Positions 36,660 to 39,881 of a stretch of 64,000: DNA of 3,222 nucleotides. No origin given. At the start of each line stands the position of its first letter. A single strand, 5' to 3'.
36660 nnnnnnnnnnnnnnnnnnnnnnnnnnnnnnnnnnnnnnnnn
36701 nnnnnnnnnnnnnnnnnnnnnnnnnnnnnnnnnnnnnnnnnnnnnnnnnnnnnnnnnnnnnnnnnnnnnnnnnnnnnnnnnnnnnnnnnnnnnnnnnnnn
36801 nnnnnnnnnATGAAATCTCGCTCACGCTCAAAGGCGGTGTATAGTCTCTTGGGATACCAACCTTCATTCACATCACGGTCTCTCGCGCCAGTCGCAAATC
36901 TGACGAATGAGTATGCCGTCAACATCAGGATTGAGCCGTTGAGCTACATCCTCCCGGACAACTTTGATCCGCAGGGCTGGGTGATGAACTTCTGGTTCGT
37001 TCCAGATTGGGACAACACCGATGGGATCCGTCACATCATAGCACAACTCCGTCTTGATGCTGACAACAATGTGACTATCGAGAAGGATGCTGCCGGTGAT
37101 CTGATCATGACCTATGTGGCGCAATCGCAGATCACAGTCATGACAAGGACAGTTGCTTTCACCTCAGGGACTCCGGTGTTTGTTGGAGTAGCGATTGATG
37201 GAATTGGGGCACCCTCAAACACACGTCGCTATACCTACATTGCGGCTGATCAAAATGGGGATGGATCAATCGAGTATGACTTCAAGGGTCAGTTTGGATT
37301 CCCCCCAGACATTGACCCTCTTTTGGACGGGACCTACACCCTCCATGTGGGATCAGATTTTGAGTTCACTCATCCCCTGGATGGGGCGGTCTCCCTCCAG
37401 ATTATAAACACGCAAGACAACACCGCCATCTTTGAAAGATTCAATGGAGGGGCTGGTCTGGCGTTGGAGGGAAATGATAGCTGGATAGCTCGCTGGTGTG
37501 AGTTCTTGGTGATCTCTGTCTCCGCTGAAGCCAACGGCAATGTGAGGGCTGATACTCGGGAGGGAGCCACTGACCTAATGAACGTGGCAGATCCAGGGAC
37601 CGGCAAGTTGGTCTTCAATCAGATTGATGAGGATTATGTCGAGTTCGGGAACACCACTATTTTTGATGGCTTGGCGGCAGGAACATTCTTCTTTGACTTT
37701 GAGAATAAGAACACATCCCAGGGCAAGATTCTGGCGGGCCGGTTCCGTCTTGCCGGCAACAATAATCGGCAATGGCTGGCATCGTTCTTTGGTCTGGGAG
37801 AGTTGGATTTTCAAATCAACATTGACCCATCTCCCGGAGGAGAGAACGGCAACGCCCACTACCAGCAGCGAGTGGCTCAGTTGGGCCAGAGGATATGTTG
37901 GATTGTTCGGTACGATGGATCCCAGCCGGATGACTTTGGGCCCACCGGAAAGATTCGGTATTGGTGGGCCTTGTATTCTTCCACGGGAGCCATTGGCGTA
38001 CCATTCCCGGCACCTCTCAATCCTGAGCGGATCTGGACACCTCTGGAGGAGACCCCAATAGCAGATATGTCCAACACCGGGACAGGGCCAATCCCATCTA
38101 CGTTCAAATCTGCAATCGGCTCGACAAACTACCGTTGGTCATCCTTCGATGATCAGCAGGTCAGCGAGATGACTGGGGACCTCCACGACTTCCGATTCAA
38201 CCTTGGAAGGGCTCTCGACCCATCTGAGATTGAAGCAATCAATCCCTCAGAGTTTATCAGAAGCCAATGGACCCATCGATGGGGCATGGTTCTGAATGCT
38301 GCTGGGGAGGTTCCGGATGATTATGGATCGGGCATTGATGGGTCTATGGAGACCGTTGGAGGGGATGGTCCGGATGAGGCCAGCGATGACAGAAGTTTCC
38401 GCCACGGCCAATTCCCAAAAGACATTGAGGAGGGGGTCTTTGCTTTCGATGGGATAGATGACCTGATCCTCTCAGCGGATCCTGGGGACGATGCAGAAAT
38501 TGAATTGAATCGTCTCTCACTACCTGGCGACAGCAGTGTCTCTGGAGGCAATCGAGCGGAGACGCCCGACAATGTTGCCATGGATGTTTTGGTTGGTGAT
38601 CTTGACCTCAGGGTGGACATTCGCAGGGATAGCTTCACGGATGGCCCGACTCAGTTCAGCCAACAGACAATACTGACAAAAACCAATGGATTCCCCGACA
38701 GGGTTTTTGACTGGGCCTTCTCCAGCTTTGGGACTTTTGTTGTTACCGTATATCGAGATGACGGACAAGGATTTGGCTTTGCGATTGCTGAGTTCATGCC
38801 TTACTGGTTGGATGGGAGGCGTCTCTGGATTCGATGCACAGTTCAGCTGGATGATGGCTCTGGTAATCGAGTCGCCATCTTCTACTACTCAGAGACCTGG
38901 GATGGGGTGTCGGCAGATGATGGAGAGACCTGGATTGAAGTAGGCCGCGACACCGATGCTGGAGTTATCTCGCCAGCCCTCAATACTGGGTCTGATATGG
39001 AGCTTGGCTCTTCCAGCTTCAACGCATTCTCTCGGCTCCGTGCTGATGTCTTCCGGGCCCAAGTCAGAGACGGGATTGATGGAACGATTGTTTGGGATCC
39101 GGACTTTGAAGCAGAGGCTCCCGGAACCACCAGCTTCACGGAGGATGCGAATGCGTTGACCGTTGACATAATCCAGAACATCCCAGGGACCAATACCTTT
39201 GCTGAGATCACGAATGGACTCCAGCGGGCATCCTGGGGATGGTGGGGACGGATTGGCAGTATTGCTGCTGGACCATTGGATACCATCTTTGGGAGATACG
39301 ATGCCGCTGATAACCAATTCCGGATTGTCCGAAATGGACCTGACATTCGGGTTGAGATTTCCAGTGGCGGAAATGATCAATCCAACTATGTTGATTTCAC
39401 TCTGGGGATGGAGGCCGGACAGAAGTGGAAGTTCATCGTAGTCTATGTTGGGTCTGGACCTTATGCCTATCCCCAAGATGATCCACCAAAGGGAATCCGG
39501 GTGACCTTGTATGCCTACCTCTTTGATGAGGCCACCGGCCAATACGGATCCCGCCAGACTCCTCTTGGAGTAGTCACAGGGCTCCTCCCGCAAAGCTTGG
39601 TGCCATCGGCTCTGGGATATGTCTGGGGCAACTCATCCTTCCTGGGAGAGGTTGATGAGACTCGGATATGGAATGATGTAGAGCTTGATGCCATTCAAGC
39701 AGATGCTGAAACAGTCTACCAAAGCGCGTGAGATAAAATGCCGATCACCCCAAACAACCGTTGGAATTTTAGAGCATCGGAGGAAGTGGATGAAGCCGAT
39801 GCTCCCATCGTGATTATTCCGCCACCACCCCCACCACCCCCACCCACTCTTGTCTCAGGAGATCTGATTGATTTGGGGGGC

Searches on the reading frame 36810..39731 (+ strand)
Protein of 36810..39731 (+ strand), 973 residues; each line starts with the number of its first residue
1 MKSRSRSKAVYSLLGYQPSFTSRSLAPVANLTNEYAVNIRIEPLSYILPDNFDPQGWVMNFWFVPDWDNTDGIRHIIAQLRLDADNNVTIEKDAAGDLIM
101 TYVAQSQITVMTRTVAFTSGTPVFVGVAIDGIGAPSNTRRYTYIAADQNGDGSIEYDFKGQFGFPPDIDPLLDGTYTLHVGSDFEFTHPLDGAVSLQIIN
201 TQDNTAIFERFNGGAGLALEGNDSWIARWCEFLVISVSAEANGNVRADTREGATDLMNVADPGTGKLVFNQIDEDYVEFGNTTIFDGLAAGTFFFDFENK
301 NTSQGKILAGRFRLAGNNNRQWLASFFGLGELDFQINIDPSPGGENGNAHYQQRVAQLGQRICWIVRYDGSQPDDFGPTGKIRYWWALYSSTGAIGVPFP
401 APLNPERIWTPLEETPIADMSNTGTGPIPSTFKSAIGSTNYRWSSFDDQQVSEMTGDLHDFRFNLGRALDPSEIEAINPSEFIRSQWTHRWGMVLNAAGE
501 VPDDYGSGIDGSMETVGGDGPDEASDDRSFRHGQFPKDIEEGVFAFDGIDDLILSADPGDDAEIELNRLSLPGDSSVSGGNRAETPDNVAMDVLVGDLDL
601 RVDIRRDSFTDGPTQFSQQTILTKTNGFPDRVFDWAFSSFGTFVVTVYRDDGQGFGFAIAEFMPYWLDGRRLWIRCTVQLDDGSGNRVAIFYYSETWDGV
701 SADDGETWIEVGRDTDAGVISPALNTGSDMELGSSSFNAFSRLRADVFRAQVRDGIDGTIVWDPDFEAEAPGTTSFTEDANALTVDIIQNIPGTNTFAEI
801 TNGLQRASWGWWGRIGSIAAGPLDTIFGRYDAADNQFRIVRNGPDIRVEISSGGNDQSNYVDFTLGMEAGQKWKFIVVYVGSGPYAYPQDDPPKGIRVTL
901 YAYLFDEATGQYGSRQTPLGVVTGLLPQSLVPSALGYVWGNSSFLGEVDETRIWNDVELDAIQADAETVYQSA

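Call 108: search_protein_families(library=phrogs, proteins=[window:36810-39731:+], max_evalue=0.001)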
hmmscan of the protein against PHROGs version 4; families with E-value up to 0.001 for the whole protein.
window:36810-39731:+ (973 aa): 1 family
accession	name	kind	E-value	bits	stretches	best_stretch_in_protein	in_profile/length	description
phrog_5313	-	unknown function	7.8e-16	58.4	1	579-779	237-421/1052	-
